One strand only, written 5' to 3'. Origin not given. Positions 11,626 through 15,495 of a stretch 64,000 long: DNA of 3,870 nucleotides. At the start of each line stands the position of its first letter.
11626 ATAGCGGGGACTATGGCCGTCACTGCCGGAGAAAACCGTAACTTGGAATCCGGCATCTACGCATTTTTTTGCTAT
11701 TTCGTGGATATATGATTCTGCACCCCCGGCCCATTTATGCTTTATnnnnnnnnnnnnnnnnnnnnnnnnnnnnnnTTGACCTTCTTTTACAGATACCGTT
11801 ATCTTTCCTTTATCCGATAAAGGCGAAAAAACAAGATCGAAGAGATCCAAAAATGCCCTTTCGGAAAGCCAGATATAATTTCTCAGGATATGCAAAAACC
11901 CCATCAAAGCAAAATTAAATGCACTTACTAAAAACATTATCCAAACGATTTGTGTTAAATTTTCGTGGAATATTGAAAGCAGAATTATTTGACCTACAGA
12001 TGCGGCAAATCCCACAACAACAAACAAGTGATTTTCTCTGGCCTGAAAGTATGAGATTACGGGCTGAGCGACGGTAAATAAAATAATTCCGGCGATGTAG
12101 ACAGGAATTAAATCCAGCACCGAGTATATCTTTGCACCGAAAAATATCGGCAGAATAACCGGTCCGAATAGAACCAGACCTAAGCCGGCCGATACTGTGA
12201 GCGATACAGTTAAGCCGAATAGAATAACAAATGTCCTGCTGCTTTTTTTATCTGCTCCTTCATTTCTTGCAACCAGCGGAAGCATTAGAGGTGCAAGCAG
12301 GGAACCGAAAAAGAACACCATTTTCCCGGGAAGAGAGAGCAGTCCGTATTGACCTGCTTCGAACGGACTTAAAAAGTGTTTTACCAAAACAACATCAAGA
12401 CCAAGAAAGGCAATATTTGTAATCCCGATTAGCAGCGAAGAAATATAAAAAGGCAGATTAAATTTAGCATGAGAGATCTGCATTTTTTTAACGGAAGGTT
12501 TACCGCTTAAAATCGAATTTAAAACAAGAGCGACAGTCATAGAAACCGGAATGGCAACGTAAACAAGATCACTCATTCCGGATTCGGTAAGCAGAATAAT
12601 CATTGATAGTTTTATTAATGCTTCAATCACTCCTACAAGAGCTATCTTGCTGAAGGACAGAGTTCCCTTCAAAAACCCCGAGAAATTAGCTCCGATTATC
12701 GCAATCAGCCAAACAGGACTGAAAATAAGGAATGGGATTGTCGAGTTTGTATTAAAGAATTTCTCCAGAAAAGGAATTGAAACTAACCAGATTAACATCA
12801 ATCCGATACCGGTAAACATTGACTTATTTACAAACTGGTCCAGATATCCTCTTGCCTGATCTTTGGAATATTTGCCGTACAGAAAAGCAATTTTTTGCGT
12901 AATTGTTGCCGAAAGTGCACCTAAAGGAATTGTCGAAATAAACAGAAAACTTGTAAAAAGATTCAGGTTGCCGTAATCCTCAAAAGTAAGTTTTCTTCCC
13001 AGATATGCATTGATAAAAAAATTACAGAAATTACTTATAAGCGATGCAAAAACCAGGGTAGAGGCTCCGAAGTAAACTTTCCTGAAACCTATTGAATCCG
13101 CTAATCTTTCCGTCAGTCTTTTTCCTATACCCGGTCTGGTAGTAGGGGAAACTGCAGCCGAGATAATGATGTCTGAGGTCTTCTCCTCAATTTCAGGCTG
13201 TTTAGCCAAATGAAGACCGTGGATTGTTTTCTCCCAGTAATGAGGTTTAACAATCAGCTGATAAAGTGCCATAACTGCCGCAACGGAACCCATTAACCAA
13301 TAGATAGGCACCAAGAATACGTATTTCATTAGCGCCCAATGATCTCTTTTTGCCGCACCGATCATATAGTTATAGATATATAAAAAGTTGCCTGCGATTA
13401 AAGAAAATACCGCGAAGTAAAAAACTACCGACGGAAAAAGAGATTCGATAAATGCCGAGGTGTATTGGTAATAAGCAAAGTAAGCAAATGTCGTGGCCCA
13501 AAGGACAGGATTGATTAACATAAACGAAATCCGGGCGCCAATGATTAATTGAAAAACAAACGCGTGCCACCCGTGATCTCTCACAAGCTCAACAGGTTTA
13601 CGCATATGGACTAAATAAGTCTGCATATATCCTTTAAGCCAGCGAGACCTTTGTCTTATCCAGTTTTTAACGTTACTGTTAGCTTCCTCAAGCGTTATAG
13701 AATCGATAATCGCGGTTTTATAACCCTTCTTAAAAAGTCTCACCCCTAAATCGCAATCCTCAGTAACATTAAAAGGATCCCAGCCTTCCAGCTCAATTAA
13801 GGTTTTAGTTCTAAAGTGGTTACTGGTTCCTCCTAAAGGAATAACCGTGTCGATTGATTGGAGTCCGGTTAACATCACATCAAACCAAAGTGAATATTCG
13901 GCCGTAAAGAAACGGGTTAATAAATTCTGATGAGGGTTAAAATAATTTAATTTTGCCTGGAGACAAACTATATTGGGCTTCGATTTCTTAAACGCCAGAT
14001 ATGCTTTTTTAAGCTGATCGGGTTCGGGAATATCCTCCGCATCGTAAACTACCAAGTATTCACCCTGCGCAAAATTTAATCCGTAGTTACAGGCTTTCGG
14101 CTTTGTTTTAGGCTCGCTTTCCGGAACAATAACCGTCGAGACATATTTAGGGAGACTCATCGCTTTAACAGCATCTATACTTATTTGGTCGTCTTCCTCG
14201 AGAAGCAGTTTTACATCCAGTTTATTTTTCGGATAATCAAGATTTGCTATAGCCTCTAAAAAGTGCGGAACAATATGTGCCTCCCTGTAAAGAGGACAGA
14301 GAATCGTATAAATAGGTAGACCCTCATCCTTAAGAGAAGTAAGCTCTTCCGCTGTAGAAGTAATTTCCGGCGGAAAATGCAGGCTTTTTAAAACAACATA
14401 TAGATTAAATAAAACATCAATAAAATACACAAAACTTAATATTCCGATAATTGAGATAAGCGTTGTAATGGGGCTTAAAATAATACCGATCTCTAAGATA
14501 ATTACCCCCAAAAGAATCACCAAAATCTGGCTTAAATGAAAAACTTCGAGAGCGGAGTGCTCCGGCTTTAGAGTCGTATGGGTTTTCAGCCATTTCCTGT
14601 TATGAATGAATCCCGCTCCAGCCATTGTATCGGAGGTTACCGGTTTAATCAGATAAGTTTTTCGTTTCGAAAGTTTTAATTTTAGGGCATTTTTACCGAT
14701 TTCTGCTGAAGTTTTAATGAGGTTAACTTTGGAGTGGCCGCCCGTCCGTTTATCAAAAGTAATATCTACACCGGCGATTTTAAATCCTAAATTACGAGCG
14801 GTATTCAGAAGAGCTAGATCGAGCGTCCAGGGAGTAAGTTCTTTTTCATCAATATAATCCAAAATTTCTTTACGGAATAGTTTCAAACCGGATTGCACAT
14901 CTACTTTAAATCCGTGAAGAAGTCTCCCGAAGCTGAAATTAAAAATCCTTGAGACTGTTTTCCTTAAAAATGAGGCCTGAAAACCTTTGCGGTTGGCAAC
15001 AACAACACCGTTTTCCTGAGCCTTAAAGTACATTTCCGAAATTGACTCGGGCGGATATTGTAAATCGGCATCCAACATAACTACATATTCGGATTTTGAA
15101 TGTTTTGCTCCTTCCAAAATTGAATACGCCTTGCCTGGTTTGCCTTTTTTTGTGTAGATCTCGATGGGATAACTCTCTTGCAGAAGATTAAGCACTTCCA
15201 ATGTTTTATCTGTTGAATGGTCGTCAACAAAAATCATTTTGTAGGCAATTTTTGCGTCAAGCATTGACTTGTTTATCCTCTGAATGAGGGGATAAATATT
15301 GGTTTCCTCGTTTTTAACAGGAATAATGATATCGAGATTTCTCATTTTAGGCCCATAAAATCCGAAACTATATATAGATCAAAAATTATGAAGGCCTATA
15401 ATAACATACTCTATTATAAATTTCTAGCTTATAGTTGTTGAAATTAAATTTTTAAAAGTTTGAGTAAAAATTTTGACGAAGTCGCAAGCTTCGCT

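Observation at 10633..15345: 1570-aa single-polypeptide glycan assembly line: GT2 (GtrB/Dpm1-like) + processive QxxRW GT2 + flippase-like polytopic domain + GT4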

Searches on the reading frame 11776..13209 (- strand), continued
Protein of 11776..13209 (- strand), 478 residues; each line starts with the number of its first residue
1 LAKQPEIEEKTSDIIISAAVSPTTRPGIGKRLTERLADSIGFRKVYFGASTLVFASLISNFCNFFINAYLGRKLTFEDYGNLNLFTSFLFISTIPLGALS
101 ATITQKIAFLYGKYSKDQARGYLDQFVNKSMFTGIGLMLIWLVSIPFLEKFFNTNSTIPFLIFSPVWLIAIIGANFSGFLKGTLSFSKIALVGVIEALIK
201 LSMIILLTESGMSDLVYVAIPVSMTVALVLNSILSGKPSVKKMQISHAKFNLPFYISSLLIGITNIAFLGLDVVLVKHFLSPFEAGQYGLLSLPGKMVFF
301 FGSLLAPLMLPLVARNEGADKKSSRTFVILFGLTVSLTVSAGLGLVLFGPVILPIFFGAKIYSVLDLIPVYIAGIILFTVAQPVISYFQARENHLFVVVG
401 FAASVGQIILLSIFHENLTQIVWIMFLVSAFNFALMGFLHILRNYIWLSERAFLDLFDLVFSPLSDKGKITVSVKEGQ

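Call 83: list_cluster_members(proteins=[P0135, P0136, P0138, P0140, P0145, P0173, P0137, P0142, P0208, P0139])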
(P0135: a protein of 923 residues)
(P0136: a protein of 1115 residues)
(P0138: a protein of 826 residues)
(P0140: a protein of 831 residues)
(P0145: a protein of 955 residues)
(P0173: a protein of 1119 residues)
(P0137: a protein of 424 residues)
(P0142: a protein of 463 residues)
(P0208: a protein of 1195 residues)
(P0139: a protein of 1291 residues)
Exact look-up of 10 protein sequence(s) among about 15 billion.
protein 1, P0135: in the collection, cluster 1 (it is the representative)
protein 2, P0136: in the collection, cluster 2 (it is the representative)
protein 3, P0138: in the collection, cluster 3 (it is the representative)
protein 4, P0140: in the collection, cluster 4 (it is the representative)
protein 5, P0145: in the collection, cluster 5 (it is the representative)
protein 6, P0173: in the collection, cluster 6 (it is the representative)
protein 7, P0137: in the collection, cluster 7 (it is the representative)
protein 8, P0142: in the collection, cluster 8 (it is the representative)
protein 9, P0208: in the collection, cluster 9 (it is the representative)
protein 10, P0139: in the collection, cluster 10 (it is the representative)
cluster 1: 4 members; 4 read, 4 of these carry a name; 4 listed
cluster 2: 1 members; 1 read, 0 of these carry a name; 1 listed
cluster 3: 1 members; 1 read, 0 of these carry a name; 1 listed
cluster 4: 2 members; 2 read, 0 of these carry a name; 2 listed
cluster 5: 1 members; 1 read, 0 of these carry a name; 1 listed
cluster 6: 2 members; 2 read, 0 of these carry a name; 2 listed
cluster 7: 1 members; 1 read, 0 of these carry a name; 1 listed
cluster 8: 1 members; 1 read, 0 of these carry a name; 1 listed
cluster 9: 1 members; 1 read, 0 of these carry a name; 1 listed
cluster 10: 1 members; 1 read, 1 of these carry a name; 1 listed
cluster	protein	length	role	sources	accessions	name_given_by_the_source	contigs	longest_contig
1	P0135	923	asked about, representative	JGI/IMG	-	glycosyltransferase involved in cell wall biosynthesis/O-antigen/teichoic acid export ...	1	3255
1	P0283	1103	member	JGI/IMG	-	glycosyltransferase involved in cell wall biosynthesis/O-antigen/teichoic acid export ...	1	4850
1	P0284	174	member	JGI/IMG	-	glycosyltransferase involved in cell wall biosynthesis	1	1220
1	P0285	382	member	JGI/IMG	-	glycosyltransferase involved in cell wall biosynthesis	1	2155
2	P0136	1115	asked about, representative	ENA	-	-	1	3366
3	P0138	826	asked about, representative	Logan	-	-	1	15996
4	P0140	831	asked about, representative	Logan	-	-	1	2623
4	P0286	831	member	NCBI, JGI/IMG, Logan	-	-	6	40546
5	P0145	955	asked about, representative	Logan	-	-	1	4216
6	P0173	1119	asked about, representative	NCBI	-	-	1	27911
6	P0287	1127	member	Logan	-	-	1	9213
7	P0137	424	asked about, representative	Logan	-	-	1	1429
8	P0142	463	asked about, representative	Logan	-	-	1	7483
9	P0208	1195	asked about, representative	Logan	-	-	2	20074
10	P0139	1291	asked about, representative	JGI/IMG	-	glycosyltransferase involved in cell wall biosynthesis/cellulose ...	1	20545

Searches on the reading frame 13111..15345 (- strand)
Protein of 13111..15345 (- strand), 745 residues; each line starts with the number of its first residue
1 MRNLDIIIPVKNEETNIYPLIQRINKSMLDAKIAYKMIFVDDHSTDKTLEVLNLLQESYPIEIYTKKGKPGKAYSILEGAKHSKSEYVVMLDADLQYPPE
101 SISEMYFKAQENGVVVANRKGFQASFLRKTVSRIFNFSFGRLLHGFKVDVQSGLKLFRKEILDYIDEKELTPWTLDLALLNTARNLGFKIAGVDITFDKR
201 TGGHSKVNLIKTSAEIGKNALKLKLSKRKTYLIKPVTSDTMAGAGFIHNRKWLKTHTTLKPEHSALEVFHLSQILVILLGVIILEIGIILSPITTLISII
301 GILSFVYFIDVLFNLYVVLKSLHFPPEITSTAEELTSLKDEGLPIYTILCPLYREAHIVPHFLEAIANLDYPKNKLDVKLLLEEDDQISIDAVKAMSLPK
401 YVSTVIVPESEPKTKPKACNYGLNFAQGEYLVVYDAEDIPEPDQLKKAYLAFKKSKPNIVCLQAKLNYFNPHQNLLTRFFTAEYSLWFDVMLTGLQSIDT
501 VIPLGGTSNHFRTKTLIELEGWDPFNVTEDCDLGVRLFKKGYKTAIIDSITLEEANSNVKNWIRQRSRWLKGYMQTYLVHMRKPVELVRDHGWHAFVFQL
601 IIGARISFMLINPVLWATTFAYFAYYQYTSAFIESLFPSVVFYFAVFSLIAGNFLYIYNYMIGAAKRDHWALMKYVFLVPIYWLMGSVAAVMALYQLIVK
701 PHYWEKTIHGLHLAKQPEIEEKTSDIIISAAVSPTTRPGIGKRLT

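Call 31: search_solved_structures(query=window:13111-15345:-, max_evalue=0.001)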
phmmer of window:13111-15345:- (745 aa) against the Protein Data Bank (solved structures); distinct sequences matched with E-value up to 0.001: 20.
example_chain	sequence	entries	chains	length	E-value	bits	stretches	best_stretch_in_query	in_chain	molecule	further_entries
5mlz_A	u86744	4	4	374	2.1e-16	62.8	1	4-212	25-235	Dolichol monophosphate mannose synthase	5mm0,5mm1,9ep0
9bhc_C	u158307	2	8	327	1e-15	60.5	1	2-166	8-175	Undecaprenyl-phosphate 4-deoxy-4-formamido-L-arabinose transferase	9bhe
8vxh_A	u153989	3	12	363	1.4e-15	60.1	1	2-166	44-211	Undecaprenyl-phosphate 4-deoxy-4-formamido-L-arabinose transferase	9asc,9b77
5eke_A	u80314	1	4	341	1.9e-15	59.7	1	4-166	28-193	Uncharacterized glycosyltransferase sll0501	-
5ekp_C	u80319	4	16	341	2.8e-15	59.1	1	4-165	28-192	Uncharacterized glycosyltransferase sll0501 | Glycosyltransferase sll0501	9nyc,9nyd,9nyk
9nye_A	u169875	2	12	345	2.9e-15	59.1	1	4-165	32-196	Glycosyltransferase sll0501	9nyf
9hwj_A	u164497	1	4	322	1.1e-14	57.2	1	2-165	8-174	Undecaprenyl-phosphate 4-deoxy-4-formamido-L-arabinose transferase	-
7lby_A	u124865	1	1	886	2.4e-12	49.4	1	344-625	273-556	Cellulose synthase catalytic subunit [UDP-forming]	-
9b8v_E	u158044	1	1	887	2.4e-12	49.4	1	344-625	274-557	Cellulose synthase catalytic subunit [UDP-forming]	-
9fmv_A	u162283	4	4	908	2.5e-12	49.3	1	344-625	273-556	Cellulose synthase catalytic subunit [UDP-forming]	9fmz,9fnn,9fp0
5ej1_A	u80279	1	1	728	3.3e-08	35.7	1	339-584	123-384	Putative cellulose synthase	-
4hg6_A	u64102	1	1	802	4.2e-08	35.4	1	338-583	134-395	Cellulose Synthase Subunit A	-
4p00_A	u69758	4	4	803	4.2e-08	35.4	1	339-583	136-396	Cellulose Synthase A subunit | Cellulose Synthase subunit A | Putative cellulose synthase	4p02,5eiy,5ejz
6h1j_A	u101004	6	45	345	2.3e-06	29.7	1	1-164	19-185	Probable ss-1,3-N-acetylglucosaminyltransferase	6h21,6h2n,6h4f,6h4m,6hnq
6yv7_B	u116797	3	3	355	2.3e-06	29.6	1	344-448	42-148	Glycosyl transferase, family 2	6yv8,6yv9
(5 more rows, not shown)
